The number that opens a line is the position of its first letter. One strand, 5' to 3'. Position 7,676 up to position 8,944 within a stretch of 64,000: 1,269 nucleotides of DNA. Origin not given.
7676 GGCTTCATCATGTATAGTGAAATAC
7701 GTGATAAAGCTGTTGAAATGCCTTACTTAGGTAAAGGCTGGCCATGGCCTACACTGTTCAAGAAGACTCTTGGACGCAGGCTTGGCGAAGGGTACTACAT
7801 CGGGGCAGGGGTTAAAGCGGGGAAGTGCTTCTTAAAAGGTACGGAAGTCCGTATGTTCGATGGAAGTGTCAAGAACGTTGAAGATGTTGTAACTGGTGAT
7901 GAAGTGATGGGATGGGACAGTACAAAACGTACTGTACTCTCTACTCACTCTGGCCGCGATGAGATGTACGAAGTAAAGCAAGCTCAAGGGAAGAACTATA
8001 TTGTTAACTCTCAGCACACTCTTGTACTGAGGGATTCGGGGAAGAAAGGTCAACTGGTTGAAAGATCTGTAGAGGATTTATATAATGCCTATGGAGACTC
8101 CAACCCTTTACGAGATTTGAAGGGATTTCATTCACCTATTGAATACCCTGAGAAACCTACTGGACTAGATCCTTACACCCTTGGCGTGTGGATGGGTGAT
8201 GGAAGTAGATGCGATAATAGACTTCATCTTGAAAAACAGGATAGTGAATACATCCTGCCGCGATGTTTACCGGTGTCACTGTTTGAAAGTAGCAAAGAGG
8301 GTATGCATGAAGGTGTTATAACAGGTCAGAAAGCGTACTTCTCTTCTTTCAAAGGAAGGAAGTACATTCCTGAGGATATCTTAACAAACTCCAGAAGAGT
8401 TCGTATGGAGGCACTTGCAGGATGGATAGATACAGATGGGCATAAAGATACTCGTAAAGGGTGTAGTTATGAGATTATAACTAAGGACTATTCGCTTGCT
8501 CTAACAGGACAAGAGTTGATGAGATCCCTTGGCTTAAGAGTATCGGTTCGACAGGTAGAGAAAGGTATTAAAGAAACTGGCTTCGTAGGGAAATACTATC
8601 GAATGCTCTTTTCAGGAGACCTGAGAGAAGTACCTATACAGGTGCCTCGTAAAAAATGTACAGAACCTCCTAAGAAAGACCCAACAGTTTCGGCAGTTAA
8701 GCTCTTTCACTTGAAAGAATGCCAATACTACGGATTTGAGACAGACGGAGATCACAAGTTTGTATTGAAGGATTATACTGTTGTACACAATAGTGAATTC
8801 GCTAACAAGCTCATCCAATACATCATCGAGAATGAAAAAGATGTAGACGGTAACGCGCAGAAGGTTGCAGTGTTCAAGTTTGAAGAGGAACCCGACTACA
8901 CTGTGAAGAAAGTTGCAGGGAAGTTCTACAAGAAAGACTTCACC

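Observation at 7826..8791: Intein with a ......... endonuclease inserted in the Walker-A P-loop of the primase-helicase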

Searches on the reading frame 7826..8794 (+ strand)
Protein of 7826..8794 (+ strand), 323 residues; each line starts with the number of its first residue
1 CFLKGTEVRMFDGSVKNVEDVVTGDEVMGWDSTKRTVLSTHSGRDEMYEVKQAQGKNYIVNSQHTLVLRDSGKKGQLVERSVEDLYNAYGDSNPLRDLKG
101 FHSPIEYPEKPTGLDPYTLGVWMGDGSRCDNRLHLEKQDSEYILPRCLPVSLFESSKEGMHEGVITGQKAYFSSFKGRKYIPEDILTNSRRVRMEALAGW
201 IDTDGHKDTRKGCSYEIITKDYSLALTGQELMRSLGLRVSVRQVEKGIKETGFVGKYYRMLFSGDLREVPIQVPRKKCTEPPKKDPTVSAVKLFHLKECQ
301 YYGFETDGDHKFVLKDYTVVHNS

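Call 3: search_protein_families(library=pfam, proteins=[window:7826-8791:+], max_evalue=1)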
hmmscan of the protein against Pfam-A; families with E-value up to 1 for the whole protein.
window:7826-8791:+ (322 aa): 7 families
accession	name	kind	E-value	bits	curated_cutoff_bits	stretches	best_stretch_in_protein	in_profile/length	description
PF05203.21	Hom_end_hint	-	7.6e-21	75.6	32.1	2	1-71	1-80/228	Hom_end-associated Hint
PF05204.19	Hom_end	-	3.3e-07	30.8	21.1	1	181-252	2-73/110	Homing endonuclease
PF14528.11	LAGLIDADG_3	-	0.00035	21.2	22.5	1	194-260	4-67/82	LAGLIDADG-like domain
PF01079.26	Hint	-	0.0026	17.8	29.7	1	1-70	13-90/213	Hint module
PF13403.11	Hint_2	-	0.019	15.8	28.4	1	1-44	2-44/147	Hint domain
PF08517.17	AXH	-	0.021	15.7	33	1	2-41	1-40/116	Ataxin-1 and HBP1 module (AXH)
PF03161.18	LAGLIDADG_2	-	0.09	13.2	25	1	175-223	85-128/168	LAGLIDADG DNA endonuclease family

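Call 4: search_protein_families(library=ncbifam, proteins=[window:7826-8791:+], max_evalue=1)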
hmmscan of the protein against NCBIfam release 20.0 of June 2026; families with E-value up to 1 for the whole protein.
window:7826-8791:+ (322 aa): 2 families
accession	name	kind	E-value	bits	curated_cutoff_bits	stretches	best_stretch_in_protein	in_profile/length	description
NF038136.1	rSAM_Rv_intein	exception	0.0019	17.1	700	1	1-68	76-150/574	intein-containing Rv2578c family radical SAM protein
NF006207.0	PRK08332.1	equivalog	0.091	9.9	2400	1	178-259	470-551/1684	vitamin B12-dependent ribonucleotide reductase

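Call 5: search_solved_structures(query=window:7826-8794:+, max_evalue=1, show_alignments=3)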
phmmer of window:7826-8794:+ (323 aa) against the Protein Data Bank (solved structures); distinct sequences matched with E-value up to 1: 10.
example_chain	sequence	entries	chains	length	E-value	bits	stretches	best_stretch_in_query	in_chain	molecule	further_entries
1dfa_A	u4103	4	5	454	7.5e-18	68.2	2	1-53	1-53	PI-SCEI ENDONUCLEASE | ENDONUCLEASE PI-SCEI | PI-SCEI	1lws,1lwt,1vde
1um2_A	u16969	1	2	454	7.5e-17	64.9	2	177-322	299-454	ENDONUCLEASE PI-SCEI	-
1jva_A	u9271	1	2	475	1e-16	64.4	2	177-323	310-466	VMA1-DERIVED HOMING ENDONUCLEASE X10SSS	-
9cop_A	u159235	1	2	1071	1.7e-16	63.7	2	1-53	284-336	V-type proton ATPase catalytic subunit A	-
1ef0_A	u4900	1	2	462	2.7e-16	63.1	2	2-53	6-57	PI-SCEI ENDONUCLEASE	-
1gpp_A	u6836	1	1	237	1.9e-09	40.6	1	1-53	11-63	ENDONUCLEASE PI-SCEI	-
6mx6_A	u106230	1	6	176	4.4e-07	32.8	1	1-66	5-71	Pre-mRNA-processing-splicing factor 8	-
6owu_A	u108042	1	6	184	5.2e-07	32.6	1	1-66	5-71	PRP8 protein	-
6mwy_A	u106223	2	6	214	8.1e-07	31.9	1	1-69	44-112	Pre-mRNA-processing-splicing factor 8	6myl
9okb_A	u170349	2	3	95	0.81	12.2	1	213-279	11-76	CS-1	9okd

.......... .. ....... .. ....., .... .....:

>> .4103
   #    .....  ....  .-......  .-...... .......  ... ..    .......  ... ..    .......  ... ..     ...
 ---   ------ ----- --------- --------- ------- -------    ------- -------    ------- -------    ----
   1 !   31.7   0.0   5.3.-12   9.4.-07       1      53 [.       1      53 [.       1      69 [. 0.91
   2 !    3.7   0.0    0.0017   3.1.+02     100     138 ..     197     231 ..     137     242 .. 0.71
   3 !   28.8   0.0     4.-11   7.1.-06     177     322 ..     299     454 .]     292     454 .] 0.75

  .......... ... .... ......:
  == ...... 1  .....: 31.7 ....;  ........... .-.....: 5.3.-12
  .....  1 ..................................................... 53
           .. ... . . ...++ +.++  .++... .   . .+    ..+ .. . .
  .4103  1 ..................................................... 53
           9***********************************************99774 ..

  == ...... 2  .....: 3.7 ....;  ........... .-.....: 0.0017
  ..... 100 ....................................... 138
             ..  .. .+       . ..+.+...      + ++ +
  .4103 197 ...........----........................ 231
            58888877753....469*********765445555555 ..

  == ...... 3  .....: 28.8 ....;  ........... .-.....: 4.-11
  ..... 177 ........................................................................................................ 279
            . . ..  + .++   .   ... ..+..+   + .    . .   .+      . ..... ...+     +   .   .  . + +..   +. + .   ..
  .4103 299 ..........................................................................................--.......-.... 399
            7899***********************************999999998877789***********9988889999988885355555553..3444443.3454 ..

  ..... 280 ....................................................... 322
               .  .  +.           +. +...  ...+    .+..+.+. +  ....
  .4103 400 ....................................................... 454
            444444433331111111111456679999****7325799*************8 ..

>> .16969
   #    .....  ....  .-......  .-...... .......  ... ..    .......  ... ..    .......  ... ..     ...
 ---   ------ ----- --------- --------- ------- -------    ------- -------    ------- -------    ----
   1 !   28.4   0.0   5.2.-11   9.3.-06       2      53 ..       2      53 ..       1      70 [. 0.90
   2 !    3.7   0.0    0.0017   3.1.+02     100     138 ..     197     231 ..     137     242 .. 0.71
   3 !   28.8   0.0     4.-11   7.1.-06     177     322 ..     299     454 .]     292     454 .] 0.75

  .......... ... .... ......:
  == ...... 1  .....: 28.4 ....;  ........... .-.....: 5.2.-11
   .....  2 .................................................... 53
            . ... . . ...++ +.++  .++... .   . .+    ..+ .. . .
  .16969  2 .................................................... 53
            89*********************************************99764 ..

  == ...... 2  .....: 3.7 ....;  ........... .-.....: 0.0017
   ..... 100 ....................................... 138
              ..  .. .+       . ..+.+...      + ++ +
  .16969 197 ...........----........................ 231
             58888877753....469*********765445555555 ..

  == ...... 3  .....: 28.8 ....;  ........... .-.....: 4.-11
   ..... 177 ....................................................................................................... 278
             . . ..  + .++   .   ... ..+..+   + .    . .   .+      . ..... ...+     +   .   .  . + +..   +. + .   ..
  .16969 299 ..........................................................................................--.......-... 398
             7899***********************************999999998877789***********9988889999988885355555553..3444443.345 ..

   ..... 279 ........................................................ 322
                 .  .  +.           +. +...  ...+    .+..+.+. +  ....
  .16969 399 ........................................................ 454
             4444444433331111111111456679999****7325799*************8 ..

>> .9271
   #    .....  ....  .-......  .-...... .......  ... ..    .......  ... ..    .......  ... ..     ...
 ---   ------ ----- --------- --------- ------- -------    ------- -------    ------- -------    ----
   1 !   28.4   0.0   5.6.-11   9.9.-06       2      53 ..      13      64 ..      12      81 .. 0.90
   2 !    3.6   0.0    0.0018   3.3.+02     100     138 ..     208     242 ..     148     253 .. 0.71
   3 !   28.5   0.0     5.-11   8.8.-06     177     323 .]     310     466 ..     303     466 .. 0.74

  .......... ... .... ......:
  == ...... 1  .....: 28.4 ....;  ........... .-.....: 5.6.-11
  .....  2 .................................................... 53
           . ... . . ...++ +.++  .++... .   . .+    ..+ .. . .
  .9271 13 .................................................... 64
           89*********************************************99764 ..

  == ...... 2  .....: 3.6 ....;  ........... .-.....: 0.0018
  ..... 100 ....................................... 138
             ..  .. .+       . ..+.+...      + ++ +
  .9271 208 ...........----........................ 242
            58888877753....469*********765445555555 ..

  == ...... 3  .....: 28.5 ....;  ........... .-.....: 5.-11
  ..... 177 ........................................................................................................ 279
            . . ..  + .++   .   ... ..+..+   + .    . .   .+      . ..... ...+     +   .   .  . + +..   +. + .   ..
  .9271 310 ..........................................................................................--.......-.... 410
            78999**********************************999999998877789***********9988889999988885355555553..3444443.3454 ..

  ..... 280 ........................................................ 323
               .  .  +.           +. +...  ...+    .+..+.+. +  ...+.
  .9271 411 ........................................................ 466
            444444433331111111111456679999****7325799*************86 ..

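Call 7: search_dna_similar(query=window:7826-8791:+, collection=phages, mode=protein, max_rows=40)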
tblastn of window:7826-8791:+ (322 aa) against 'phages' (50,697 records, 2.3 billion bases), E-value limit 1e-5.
Records with a match: 621; places in all: 624; records where one place covers at least 80% of the query: 322.
Best place of each record, by identity: 60-80% 1; <60% 620.
By first word of the organism name: Mycobacterium 276; Salmonella 182; Klebsiella 31; Vibrio 19; Gordonia 13; Enterococcus 13; Bacteroides 11; Aeromonas 11; Pseudomonas 10; Escherichia 10; and 23 more.
By host as written in the record: Mycobacterium smegmatis mc2 155 212; Salmonella enterica 42; - 32; Mycobacterium smegmatis mc#155 32; Salmonella enterica subsp. enterica serovar Enteritidis 29; Salmonella enterica subsp. enterica serovar Typhimurium 27; Klebsiella pneumoniae 17; Salmonella sp. 15; and 110 more.
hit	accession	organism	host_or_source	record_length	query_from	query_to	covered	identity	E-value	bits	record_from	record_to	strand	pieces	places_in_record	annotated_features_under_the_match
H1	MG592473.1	Vibrio phage 1.101.O._10N.261.45.C6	Enterovibrio norvegicus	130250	2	322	100%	35.9%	4e-45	169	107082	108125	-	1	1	hedgehog/hint domain protein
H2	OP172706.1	Bacteroides phage BS162P1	Bacteroides salyersiae BSC162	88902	1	322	100%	35.1%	3e-47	176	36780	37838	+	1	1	putative helicase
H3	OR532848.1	Klebsiella phage RCIP0054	Klebsiella pneumoniae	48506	1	322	100%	34.6%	1e-43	165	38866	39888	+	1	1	hypothetical protein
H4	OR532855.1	Klebsiella phage RCIP0061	Klebsiella pneumoniae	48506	1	322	100%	34.6%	1e-43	165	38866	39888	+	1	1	hypothetical protein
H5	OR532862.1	Klebsiella phage RCIP0068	Klebsiella pneumoniae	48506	1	322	100%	34.6%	1e-43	165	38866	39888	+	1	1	hypothetical protein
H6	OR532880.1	Klebsiella phage RCIP0086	Klebsiella pneumoniae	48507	1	322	100%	34.6%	1e-43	165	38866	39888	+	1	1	hypothetical protein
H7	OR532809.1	Klebsiella phage RCIP0015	Klebsiella pneumoniae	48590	1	322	100%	34.6%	1e-43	165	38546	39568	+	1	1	hypothetical protein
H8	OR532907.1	Klebsiella phage RCIP0113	Klebsiella pneumoniae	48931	1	322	100%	34.6%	1e-43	165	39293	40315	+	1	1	hypothetical protein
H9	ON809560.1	Klebsiella phage pKp383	Klebsiella pneumoniae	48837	1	322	100%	34.6%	1e-43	165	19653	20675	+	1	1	hypothetical protein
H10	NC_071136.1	Klebsiella phage pKp383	Klebsiella pneumoniae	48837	1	322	100%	34.6%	1e-43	165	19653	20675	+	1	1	hypothetical protein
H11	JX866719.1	Klebsiella phage JD001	Klebsiella pneumoniae JDM777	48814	1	322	100%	34.6%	3e-42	161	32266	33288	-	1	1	putative helicase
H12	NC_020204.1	Klebsiella phage JD001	Klebsiella pneumoniae JDM777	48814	1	322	100%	34.6%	3e-42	161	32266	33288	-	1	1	terminase large subunit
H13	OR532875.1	Klebsiella phage RCIP0081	Klebsiella pneumoniae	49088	1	322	100%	34.6%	3e-42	161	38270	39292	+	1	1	hypothetical protein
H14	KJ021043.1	Klebsiella phage Kpn112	Klebsiella pneumoniae ATCC 10031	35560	1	322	100%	34.6%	8e-42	160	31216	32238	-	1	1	record has no annotation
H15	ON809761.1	Salmonella phage SeF1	Salmonella enterica subsp. enterica ...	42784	1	322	100%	34.5%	2e-44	167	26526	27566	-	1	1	DarB-like antirestriction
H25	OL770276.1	Salmonella phage vB_SalS-S10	Salmonella sp.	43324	1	322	100%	34.5%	1e-43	165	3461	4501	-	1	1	putative intein containing helicase precursor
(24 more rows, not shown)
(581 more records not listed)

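Call 10: search_protein_families(library=phrogs, proteins=[window:7826-8791:+], max_evalue=0.001)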
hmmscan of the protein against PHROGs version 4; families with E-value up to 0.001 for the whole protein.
window:7826-8791:+ (322 aa): 4 families
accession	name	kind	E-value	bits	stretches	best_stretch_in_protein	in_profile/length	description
phrog_36964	-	head and packaging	1.4e-11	44.2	1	19-242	109-343/890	terminase large subunit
phrog_19299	-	head and packaging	7.9e-06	25.6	0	16-131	46-168/702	terminase large subunit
phrog_34449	-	unknown function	8e-06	26.5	0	1-68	61-129/241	-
phrog_15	-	head and packaging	6.5e-05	22.4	1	19-149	96-236/1330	terminase large subunit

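Call 23: find_homologous_proteins(query=window:7826-8791:+, max_evalue=0.00001)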
Query window:7826-8791:+ (322 aa): 12 proteins with E <= 0.00001 among 1103 candidates.
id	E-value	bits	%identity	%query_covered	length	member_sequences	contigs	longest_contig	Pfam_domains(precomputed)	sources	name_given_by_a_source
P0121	7.5e-53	198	37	100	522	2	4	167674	PF05204.20,PF05203.22,PF13671.13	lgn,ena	-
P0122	1.3e-38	151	33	100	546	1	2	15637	PF05204.20,PF05203.22,PF14528.12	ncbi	ncbi:MAG: Hint domain-containing homing endonuclease [Candidatus Helarchaeota archaeon]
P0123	9.2e-34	135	28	97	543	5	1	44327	PF05204.20,PF00623.26,PF05203.22,PF14528.12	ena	-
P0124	2.8e-32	130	33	100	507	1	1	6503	PF05204.20,PF05203.22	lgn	-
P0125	3.9e-31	127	32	100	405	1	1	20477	PF05204.20,PF05203.22,PF14528.12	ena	-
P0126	6.2e-31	126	31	100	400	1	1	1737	PF05204.20,PF05203.22,PF14528.12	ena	-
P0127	1.4e-27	115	32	80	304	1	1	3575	PF05204.20,PF05203.22,PF14528.12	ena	-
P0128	1.9e-20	92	30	68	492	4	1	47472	PF05204.20,PF03796.22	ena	-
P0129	4.7e-13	67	31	68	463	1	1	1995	PF14528.12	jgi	-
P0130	2.2e-11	62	28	100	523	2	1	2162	PF05203.22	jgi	-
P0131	2.2e-9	55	55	20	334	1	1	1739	-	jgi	jgi:twinkle protein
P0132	3.5e-9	55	26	84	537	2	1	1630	PF14528.12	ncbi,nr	ncbi:MAG: hypothetical protein GY881_09770, partial [Gammaproteobacteria bacterium]|nr:hypothetical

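Call 24: get_annotated_region(hit=H1, flank=2500)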
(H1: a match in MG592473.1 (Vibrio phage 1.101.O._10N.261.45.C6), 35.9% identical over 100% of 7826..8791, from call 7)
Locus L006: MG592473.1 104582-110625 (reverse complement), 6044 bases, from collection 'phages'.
description: Vibrio phage 1.101.O._10N.261.45.C6, partial genome.
organism: Vibrio phage 1.101.O._10N.261.45.C6 (NCBI taxid 2070725)
taxonomy: Viruses; Duplodnaviria; Heunggongvirae; Uroviricota; Caudoviricetes
host: Enterovibrio norvegicus; source: iron chloride precipitation of 0.2um-filtered seawater, resuspended in oxalate solution; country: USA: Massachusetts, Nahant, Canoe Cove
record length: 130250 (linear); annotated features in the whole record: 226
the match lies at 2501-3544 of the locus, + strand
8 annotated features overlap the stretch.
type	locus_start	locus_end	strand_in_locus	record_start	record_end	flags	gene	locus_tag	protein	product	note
CDS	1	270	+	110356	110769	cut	-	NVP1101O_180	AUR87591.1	hypothetical protein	NVP1101O_180; tara_best_match:OM-RGC.v1.025356440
CDS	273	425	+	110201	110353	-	-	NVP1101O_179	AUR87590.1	hypothetical protein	NVP1101O_179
CDS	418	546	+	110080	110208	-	-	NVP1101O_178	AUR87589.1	hypothetical protein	NVP1101O_178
CDS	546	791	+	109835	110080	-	-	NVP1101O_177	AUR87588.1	hypothetical protein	NVP1101O_177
CDS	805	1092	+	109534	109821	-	-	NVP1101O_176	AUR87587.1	hypothetical protein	NVP1101O_176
CDS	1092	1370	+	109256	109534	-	-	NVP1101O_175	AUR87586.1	hypothetical protein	NVP1101O_175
CDS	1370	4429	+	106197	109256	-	-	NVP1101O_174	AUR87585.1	hedgehog/hint domain protein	NVP1101O_174; InterPro:IPR028992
CDS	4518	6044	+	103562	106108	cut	-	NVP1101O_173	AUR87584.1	ribonuclease H-like domain protein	NVP1101O_173; tara_best_match:OM-RGC.v1.000412470; InterPro:IPR012337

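Call 25: get_annotated_region(hit=H2, flank=2500)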
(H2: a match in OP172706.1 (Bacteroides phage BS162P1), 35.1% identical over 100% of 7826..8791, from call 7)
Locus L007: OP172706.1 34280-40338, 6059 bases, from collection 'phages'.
description: Bacteroides phage BS162P1, partial genome.
organism: Bacteroides phage BS162P1 (NCBI taxid 2968579)
taxonomy: Viruses; Duplodnaviria; Heunggongvirae; Uroviricota; Caudoviricetes
host: Bacteroides salyersiae BSC162; source: municipal sewage; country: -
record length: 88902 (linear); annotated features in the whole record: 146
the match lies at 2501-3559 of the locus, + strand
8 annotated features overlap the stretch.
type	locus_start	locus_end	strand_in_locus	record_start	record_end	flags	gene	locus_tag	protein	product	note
CDS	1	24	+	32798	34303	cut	-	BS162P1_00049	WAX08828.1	hypothetical protein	-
CDS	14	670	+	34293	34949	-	-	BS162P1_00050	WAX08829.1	hypothetical protein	-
CDS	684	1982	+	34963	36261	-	-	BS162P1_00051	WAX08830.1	hypothetical protein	-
CDS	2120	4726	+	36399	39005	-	-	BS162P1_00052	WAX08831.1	putative helicase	putative helicase D10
CDS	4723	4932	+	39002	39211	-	-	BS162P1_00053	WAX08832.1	hypothetical protein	-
CDS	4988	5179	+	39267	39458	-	-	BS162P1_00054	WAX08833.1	hypothetical protein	-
CDS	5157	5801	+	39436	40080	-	-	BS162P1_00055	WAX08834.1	hypothetical protein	-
CDS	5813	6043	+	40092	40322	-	-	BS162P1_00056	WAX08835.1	hypothetical protein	-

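Call 26: get_annotated_region(hit=H11, flank=2500)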
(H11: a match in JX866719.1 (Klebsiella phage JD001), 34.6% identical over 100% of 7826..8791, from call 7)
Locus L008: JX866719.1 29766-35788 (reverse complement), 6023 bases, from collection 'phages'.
description: Klebsiella phage JD001, complete genome.
organism: Klebsiella phage JD001 (NCBI taxid 1236000)
taxonomy: Viruses; Duplodnaviria; Heunggongvirae; Uroviricota; Caudoviricetes; Jedunavirus; Jedunavirus JD001
host: Klebsiella pneumoniae JDM777; source: hospital; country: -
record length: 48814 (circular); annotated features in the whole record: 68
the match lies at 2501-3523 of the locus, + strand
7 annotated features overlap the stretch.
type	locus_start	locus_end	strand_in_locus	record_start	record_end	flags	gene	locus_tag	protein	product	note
CDS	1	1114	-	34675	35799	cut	-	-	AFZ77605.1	hypothetical protein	-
CDS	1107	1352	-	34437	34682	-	-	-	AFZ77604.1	hypothetical protein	-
CDS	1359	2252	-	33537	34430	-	-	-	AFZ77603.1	hypothetical protein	-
CDS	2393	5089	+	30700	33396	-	-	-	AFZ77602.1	putative helicase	-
CDS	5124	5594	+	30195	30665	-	-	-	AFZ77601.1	hypothetical protein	-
CDS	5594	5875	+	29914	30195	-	-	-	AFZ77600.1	thiolase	-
CDS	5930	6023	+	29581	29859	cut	-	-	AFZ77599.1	putative TetR transcriptional regulator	-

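Call 27: get_annotated_region(hit=H25, flank=2500)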
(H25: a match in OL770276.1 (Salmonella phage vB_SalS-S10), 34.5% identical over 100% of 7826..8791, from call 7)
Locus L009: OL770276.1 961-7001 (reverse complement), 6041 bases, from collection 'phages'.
description: Salmonella phage vB_SalS-S10, complete genome.
organism: Salmonella phage vB_SalS-S10 (NCBI taxid 2906742)
taxonomy: Viruses; Duplodnaviria; Heunggongvirae; Uroviricota; Caudoviricetes; Guernseyvirinae; Jerseyvirus
host: Salmonella sp.; source: clinical isolate; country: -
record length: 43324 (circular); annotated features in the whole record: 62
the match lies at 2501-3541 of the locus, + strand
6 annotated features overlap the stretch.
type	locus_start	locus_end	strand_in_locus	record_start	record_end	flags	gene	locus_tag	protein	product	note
CDS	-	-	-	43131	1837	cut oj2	-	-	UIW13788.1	tailspike protein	-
CDS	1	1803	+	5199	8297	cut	-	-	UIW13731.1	intein-containing DNA polymerase precursor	-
CDS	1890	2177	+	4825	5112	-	-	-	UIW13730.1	putative restriction endonuclease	-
CDS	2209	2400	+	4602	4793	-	-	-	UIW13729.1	hypothetical protein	-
CDS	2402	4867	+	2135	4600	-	-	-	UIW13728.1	putative intein containing helicase precursor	-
CDS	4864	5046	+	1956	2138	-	-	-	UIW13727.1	hypothetical protein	hypothetical protein SP101_00150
